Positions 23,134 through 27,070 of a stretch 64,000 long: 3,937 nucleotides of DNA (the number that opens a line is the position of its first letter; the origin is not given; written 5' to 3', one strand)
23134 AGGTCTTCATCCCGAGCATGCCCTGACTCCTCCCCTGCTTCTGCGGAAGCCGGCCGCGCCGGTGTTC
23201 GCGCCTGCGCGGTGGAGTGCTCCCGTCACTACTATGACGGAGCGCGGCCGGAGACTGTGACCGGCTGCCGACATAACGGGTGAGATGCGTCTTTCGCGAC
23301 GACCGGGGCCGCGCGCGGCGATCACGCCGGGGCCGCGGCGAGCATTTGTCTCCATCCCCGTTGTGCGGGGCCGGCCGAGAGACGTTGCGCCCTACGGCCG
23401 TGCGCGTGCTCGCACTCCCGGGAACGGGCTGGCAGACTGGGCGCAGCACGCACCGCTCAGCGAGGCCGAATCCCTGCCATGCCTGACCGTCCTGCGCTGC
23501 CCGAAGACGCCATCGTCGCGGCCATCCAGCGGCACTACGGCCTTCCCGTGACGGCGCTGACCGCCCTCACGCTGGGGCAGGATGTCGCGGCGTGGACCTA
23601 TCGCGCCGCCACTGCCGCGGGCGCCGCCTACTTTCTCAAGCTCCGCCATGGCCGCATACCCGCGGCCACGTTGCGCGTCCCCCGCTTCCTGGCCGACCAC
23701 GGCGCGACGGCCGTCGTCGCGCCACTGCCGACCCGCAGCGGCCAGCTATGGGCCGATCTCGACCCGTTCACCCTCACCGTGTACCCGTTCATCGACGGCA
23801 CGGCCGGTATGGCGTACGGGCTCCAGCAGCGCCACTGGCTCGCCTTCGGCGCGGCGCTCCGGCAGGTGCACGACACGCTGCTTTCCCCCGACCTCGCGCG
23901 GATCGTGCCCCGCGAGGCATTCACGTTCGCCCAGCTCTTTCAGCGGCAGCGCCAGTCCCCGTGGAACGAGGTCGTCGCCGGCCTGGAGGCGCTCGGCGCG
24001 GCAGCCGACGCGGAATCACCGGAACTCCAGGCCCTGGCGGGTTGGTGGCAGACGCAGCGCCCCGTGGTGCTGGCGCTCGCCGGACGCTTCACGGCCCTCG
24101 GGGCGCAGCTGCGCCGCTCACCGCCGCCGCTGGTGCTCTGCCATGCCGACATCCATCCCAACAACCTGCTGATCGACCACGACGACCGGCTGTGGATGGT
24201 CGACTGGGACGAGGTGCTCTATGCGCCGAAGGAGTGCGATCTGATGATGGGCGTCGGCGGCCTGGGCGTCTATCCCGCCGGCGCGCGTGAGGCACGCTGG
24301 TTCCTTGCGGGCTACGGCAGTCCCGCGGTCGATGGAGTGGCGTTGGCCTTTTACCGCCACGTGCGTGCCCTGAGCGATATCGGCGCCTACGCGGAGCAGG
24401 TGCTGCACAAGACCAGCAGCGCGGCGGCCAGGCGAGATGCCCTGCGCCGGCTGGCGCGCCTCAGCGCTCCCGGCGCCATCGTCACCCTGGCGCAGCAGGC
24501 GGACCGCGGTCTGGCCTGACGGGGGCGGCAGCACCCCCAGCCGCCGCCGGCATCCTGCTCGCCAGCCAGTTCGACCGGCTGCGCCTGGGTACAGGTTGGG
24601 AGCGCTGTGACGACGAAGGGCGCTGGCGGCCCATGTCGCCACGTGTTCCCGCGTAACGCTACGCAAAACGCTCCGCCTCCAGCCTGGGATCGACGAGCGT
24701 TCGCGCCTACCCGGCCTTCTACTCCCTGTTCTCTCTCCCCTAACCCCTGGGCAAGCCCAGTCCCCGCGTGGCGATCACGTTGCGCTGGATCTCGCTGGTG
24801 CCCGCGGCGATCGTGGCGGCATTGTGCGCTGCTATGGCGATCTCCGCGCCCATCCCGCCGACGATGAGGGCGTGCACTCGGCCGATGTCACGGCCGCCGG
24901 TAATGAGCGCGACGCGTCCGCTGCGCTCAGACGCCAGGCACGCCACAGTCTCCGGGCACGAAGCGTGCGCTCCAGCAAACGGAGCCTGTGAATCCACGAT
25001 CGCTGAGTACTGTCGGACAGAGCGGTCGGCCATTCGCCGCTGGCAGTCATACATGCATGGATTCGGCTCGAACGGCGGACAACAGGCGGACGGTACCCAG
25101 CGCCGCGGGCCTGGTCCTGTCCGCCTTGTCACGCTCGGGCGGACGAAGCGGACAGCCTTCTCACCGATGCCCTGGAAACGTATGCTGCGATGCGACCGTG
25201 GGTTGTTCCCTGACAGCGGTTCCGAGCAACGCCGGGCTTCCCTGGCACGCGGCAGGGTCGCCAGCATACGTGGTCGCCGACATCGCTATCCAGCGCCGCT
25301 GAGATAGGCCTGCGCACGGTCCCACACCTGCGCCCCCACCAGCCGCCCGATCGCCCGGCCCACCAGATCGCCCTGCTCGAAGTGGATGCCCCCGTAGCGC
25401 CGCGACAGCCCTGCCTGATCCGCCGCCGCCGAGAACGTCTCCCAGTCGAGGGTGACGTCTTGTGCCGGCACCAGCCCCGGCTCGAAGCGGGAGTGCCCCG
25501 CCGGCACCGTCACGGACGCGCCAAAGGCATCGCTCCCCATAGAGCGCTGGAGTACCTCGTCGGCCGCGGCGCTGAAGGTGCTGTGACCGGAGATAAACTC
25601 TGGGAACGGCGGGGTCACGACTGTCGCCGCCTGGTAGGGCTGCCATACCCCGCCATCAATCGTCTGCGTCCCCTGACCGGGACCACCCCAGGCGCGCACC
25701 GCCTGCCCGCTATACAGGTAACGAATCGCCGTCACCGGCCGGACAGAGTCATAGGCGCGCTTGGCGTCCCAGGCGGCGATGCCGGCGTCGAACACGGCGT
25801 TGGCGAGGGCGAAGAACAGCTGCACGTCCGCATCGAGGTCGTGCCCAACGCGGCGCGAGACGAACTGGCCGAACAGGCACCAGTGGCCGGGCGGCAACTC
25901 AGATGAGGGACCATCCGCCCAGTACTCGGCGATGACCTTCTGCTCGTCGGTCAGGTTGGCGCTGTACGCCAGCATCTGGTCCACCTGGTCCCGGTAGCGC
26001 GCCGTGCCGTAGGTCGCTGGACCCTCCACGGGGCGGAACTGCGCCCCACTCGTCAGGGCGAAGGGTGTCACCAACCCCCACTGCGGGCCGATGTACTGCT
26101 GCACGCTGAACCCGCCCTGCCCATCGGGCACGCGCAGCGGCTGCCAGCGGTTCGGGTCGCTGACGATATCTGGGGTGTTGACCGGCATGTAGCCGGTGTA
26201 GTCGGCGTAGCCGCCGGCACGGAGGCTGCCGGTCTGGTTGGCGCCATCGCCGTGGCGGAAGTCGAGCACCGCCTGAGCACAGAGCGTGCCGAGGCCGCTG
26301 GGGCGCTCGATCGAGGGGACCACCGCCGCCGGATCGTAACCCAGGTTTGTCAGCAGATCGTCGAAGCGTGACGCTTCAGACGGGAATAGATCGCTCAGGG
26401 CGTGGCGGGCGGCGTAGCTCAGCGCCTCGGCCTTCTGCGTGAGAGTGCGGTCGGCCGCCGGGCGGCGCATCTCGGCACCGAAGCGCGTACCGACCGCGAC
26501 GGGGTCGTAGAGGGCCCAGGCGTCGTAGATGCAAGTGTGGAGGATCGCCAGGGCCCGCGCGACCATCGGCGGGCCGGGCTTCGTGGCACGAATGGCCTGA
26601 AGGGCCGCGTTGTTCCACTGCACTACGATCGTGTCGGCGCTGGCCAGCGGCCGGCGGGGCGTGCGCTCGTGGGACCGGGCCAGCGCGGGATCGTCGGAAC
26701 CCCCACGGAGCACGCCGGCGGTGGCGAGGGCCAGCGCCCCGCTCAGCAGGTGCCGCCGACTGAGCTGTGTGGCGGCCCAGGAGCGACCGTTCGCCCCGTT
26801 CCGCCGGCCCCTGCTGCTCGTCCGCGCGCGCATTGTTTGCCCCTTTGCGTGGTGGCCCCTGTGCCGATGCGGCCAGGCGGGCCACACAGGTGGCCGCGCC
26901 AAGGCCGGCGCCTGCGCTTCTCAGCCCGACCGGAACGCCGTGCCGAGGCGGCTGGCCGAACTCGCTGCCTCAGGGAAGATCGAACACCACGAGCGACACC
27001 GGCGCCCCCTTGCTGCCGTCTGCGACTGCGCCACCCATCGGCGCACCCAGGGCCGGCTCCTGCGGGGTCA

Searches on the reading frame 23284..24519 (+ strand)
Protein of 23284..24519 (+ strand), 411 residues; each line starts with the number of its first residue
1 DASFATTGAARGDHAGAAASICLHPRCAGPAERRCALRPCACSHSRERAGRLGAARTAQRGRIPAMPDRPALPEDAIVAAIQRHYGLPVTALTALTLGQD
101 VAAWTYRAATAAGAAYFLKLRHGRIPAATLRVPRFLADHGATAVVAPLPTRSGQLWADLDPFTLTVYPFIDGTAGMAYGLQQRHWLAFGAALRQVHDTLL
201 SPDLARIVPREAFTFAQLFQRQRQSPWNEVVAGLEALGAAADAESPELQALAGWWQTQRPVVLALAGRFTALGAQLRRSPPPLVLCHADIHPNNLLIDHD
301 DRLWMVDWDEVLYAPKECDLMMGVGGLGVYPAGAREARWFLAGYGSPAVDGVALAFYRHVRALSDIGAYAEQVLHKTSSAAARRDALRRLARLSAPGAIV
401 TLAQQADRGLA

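Call 28: search_protein_families(library=pfam, proteins=[window:23284-24519:+], max_evalue=0.00001)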
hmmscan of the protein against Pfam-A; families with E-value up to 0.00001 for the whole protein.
window:23284-24519:+ (411 aa): 1 family
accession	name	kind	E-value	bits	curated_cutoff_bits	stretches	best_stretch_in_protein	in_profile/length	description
PF01636.29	APH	-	2.3e-13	50.9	23.2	1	101-348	9-232/239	Phosphotransferase enzyme family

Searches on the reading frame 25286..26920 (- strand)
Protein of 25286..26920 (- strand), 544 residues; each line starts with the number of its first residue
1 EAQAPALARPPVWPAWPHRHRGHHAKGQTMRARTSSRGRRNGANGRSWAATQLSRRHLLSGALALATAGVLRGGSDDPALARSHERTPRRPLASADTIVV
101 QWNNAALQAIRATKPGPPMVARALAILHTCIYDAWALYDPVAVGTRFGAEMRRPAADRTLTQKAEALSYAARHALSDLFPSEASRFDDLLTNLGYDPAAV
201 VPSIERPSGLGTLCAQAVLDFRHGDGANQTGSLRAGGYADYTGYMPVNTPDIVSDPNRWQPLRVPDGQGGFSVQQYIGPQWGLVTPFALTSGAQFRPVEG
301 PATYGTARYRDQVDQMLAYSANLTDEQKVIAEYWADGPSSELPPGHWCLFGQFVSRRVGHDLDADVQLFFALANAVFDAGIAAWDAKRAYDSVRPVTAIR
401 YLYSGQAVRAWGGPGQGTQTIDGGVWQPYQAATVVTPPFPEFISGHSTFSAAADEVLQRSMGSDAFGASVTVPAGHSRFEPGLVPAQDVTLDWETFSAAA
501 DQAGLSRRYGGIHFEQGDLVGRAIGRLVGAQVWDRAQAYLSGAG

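Call 28: search_protein_families(library=pfam, proteins=[window:25286-26920:-], max_evalue=0.00001)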
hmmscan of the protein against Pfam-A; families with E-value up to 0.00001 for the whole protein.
window:25286-26920:- (544 aa): 2 families
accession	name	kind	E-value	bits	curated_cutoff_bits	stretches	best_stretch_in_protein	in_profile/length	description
PF21167.2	DUF6851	-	8.7e-39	133.6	27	1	126-261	1-140/140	Domain of unknown function (DUF6851)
PF22778.2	VCPO_2nd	-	4.2e-29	102.3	27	1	367-532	1-163/177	VCPO second helical-bundle domain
